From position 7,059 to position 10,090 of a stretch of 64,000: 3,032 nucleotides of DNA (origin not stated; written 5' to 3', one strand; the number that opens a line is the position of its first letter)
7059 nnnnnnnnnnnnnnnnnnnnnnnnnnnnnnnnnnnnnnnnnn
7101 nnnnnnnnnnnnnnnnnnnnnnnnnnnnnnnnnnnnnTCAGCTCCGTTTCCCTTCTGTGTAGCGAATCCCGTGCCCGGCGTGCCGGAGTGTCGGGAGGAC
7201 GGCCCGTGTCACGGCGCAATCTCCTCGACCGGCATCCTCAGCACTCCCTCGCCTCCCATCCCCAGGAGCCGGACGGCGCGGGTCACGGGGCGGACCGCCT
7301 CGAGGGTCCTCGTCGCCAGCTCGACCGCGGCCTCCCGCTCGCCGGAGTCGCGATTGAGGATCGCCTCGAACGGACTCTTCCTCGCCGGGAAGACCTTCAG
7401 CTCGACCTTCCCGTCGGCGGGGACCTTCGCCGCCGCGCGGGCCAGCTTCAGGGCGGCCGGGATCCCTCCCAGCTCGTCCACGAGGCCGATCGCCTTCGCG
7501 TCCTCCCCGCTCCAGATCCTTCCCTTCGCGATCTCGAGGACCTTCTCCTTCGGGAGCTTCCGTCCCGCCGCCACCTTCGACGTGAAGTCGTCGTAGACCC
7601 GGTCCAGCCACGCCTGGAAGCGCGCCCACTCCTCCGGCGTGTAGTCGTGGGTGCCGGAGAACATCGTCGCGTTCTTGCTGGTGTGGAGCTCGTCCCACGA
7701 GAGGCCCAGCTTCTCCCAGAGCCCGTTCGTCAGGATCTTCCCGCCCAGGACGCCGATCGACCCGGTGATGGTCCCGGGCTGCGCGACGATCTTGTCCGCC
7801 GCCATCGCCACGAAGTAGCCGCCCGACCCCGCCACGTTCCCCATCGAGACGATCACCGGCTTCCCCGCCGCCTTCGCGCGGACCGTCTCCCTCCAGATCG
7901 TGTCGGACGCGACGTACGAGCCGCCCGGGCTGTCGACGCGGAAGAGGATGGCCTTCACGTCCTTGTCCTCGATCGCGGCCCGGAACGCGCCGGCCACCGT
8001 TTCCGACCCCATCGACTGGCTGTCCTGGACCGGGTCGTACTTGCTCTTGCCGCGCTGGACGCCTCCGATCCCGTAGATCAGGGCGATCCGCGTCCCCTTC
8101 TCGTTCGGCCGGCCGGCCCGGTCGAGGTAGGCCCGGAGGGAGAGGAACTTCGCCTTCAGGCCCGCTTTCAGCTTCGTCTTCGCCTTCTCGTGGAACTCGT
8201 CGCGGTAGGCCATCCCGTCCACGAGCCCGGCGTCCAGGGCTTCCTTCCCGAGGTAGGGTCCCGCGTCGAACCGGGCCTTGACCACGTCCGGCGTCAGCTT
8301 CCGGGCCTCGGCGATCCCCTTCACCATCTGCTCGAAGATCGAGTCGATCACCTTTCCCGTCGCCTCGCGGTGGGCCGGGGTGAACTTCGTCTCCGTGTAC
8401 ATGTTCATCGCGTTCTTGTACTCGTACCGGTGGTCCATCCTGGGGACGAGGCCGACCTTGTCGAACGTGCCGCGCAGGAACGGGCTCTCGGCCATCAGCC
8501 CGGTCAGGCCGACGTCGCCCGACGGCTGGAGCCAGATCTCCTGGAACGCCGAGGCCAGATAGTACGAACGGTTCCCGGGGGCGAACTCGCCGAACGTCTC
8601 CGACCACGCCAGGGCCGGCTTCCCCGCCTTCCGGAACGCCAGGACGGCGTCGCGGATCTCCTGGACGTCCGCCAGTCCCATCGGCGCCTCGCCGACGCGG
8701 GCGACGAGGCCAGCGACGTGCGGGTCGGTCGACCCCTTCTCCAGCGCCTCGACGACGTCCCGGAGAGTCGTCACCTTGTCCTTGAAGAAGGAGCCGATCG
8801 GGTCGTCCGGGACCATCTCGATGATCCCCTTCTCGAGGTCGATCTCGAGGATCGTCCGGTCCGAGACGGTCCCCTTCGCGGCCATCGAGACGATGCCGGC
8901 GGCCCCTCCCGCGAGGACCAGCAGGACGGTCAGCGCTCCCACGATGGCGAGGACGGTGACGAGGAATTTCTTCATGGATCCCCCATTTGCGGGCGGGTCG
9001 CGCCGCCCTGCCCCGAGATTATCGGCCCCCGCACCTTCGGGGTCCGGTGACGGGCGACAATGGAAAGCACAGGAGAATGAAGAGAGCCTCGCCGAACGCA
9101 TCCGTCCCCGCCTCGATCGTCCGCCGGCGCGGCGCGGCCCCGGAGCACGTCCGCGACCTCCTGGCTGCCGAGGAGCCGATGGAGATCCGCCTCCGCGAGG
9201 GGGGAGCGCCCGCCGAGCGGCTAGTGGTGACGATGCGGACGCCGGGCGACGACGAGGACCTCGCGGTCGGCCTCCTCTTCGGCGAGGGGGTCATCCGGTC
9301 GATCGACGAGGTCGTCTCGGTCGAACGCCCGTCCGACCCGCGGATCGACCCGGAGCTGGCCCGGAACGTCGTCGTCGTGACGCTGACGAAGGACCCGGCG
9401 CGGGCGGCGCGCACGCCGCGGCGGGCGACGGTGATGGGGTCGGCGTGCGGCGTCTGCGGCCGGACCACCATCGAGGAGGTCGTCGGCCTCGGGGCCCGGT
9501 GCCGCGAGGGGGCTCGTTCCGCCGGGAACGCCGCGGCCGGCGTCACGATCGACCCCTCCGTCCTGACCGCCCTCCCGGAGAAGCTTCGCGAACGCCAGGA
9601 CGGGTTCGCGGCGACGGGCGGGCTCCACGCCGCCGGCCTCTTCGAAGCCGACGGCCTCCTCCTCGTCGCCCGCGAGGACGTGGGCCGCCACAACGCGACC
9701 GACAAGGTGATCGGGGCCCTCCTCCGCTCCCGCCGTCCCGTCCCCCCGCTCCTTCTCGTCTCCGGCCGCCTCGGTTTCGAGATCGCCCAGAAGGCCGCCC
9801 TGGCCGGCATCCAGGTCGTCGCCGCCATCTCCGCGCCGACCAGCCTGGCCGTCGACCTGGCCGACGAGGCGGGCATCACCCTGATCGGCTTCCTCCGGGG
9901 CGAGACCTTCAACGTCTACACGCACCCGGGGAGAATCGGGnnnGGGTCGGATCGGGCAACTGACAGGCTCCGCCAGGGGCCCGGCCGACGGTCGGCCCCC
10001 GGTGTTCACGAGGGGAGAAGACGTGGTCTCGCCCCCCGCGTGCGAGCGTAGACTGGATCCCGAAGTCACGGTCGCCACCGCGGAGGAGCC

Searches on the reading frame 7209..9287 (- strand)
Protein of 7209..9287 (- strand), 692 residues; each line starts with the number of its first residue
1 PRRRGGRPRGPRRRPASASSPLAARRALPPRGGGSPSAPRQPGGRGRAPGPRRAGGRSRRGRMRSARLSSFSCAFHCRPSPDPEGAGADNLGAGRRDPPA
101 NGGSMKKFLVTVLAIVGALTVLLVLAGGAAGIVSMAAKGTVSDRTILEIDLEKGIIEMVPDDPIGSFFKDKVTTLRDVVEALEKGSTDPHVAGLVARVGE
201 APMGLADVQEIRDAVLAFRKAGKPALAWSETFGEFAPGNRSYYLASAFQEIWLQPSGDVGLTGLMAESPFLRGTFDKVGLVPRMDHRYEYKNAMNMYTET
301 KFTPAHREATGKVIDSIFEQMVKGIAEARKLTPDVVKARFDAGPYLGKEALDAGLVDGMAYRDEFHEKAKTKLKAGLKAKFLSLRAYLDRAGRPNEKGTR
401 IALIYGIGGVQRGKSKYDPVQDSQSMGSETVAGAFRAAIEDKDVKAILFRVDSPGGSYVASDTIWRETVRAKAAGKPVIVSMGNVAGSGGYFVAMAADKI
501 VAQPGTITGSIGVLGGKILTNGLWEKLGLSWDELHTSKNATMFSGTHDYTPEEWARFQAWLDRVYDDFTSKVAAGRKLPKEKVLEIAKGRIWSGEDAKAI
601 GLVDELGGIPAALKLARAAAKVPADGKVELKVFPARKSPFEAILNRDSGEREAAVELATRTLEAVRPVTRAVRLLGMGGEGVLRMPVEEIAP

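Call 29: search_protein_families(library=ncbifam, proteins=[window:7209-9287:-], max_evalue=0.00001)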
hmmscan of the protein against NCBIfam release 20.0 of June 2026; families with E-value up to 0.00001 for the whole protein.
window:7209-9287:- (692 aa): 4 families
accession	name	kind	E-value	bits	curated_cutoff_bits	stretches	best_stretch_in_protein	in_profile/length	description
TIGR00705.1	SppA_67K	equivalog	8.1e-99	331.6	311.45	1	169-646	72-549/590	signal peptide peptidase SppA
NF008195.0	PRK10949.1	equivalog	1.7e-67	228.1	746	1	173-655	95-572/618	signal peptide peptidase SppA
TIGR00706.1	SppA_dom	equivalog_domain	8.8e-67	224.8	155.45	2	428-617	16-204/208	signal peptide peptidase SppA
NF008745.0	PRK11778.1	equivalog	1.8e-20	73.4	259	1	445-607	131-291/345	protease SohB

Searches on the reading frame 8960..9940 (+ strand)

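Call 29: search_protein_families(library=ncbifam, proteins=[window:8960-9940:+], max_evalue=0.00001)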
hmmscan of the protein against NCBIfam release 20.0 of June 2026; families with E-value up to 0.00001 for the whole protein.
window:8960-9940:+ (327 aa): 2 families
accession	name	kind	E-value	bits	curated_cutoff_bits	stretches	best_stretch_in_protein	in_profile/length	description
NF001943.0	PRK00724.1-2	equivalog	1.2e-76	257.3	269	1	58-326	16-272/274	formate dehydrogenase accessory sulfurtransferase FdhD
TIGR00129.1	fdhD_narQ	equivalog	5.9e-43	147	140.9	1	66-326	3-235/237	formate dehydrogenase accessory sulfurtransferase FdhD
